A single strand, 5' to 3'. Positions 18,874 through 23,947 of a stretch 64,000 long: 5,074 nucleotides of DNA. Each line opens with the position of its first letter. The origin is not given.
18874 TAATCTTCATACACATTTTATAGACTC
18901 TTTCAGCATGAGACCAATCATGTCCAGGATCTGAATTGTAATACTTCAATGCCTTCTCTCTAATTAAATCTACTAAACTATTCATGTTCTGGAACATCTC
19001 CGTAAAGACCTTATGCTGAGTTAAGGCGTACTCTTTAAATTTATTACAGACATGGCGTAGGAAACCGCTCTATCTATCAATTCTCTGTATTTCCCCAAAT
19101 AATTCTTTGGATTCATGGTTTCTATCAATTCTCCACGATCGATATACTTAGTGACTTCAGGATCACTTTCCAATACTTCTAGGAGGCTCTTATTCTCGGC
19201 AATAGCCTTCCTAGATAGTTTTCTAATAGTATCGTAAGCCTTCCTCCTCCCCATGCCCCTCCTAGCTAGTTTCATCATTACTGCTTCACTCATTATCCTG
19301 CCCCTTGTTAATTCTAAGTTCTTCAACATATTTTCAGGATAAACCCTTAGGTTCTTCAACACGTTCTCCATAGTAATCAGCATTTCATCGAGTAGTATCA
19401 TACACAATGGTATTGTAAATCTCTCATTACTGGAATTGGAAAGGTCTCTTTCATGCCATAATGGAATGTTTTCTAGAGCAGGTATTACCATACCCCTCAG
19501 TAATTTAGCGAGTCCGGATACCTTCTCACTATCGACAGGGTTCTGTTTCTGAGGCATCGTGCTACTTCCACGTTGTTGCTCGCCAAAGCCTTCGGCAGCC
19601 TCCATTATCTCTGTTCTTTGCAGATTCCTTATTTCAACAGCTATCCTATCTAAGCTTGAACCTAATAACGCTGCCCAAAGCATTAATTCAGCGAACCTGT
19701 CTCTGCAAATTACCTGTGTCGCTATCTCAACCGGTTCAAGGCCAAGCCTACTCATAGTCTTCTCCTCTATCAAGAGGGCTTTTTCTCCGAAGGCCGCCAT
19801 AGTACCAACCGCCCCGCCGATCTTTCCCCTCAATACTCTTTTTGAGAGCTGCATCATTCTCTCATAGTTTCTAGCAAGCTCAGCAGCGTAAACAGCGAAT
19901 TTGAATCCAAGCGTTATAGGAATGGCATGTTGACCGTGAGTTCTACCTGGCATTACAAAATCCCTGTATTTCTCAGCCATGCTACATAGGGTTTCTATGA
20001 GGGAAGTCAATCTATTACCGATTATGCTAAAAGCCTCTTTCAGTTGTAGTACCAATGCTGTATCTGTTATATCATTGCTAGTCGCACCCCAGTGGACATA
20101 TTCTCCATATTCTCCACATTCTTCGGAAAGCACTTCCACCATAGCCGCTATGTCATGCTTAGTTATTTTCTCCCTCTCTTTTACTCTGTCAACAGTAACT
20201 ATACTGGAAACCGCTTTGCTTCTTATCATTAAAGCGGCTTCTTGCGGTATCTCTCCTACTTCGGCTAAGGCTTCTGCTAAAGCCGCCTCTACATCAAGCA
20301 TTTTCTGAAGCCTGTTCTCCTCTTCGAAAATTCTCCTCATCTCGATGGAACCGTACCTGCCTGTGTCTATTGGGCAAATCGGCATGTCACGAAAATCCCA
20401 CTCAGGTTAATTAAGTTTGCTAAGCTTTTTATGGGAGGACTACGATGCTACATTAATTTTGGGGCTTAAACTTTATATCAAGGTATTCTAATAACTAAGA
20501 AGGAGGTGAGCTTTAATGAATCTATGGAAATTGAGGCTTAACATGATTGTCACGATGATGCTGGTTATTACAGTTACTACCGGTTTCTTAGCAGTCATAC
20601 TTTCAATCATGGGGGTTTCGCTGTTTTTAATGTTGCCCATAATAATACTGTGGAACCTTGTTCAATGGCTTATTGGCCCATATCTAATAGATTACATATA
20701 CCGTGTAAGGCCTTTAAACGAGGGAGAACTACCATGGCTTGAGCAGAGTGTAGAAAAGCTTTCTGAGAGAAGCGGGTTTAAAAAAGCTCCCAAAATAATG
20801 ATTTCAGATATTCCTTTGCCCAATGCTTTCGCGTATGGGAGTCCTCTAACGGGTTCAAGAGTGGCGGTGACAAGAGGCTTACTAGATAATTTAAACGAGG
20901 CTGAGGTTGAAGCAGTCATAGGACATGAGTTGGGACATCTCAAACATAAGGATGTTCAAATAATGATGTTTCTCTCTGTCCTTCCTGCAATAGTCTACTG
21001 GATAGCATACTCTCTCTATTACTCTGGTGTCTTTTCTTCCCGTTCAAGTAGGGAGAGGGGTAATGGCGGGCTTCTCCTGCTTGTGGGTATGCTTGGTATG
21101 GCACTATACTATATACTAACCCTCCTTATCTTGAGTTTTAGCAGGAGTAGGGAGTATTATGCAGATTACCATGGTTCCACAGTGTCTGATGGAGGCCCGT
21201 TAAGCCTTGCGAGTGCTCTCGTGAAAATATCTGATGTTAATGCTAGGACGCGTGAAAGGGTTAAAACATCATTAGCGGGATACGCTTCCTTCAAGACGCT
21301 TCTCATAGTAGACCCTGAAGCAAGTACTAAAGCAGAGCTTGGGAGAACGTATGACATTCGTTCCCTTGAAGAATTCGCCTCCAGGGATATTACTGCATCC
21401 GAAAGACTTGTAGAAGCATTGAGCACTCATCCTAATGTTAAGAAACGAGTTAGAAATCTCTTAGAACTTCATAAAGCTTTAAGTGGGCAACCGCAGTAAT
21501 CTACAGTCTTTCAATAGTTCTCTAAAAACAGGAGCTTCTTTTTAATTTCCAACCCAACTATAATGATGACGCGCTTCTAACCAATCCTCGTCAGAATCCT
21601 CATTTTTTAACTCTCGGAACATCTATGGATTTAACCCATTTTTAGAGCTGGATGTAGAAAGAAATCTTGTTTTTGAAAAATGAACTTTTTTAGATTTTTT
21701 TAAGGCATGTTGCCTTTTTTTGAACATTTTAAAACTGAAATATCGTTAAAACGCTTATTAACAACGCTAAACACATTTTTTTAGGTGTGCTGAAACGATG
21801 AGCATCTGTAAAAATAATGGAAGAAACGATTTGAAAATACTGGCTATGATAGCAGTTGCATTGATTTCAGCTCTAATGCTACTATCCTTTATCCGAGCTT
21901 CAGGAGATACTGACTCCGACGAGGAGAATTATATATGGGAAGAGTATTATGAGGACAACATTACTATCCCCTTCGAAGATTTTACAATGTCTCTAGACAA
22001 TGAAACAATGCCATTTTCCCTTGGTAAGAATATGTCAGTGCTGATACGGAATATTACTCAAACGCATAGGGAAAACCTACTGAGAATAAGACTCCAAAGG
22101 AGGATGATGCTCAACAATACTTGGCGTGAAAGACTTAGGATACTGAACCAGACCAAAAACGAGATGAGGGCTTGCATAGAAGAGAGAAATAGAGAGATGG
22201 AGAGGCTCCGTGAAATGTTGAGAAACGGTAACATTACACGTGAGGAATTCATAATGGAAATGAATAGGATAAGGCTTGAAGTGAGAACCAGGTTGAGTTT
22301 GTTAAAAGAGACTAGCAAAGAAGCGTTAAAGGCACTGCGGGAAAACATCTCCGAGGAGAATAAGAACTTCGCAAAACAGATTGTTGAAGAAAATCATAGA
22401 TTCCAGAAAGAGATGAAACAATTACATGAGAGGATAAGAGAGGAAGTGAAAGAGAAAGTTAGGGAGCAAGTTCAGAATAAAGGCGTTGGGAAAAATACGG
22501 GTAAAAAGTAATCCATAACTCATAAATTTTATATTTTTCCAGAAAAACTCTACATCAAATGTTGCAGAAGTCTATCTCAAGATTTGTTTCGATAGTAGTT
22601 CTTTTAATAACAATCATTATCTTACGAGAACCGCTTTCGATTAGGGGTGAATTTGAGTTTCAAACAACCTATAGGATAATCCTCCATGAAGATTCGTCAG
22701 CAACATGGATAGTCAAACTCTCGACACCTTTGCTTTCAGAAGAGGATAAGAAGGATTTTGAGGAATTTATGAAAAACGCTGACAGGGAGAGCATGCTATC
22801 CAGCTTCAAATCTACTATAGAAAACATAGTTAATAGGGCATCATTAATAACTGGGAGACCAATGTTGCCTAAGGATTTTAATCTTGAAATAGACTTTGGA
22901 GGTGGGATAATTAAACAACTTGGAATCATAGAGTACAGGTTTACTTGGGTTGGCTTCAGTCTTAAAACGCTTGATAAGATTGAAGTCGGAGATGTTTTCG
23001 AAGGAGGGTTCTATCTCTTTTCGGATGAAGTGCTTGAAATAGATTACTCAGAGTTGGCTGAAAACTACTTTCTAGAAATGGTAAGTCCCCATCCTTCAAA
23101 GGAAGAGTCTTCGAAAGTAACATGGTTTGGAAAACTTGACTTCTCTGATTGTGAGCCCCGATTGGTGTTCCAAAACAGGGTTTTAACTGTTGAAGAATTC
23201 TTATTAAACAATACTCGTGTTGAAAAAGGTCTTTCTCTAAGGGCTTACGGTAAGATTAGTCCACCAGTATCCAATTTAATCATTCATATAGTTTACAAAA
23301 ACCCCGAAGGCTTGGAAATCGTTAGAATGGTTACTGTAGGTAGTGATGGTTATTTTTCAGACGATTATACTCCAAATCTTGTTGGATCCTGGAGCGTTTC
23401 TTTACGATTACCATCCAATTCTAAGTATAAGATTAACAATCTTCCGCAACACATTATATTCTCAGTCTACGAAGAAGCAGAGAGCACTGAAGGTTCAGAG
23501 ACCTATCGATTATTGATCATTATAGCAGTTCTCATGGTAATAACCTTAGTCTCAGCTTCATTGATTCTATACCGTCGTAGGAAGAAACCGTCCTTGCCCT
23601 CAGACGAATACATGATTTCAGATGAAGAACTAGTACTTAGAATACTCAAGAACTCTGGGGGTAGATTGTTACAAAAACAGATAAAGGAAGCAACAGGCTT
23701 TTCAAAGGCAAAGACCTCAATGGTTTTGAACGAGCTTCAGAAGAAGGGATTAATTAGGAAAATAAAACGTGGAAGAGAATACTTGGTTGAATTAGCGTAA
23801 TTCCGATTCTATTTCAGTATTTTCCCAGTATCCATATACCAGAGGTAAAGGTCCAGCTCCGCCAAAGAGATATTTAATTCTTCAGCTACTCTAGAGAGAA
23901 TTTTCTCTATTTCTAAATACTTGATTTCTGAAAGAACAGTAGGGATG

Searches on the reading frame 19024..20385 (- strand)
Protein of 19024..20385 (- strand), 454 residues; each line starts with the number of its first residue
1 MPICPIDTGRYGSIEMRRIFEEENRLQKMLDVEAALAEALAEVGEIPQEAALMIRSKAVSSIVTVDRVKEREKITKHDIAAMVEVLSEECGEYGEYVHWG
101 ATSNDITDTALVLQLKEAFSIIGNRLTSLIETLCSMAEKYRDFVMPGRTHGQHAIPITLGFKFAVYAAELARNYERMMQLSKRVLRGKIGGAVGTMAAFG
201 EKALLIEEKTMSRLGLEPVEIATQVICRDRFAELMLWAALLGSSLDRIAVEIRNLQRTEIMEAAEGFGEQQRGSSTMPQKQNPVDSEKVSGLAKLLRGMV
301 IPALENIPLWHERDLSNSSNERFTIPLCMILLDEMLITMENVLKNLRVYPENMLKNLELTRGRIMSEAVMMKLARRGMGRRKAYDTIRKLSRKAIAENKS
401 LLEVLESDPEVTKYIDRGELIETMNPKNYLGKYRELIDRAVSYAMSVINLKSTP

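Call 80: search_protein_families(library=pfam, proteins=[window:19024-20385:-], max_evalue=0.00001)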
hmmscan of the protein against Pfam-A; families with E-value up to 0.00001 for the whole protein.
window:19024-20385:- (454 aa): 3 families
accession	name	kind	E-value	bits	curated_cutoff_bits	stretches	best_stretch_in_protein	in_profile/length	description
PF00206.25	Lyase_1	-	1.4e-55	189.3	27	1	15-293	9-307/312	Lyase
PF10397.14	ADSL_C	-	5e-22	78.5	32.7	1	362-440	1-79/79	Adenylosuccinate lyase C-terminus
PF08328.16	ASL_C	-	1e-07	32.5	35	1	312-429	4-114/115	Adenylosuccinate lyase C-terminal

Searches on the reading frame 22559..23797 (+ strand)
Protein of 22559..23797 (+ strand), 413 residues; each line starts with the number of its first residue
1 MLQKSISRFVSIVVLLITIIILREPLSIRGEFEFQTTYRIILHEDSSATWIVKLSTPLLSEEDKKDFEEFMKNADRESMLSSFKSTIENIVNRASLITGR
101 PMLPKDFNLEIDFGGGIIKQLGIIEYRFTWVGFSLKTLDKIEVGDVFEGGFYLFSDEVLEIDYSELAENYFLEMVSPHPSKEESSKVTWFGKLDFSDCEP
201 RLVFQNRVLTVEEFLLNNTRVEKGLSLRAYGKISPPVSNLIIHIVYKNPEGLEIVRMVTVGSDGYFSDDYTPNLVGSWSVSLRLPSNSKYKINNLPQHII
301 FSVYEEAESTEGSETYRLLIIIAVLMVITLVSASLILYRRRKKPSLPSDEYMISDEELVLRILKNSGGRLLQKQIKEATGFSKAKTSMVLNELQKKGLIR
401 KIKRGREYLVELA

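Call 80: search_protein_families(library=pfam, proteins=[window:22559-23797:+], max_evalue=0.00001)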
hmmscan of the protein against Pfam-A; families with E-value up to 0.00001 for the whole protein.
window:22559-23797:+ (413 aa): 3 families
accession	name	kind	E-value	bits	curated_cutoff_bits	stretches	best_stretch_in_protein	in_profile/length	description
PF24034.1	DUF7343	-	3.6e-20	72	27.6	1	353-412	2-61/62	Domain of unknown function (DUF7343)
PF24036.1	DUF7345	-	5.7e-18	65.8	27.5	1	39-155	1-120/132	Domain of unknown function (DUF7345)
PF12802.13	MarR_2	-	9e-08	32.6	27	1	359-402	10-53/61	MarR family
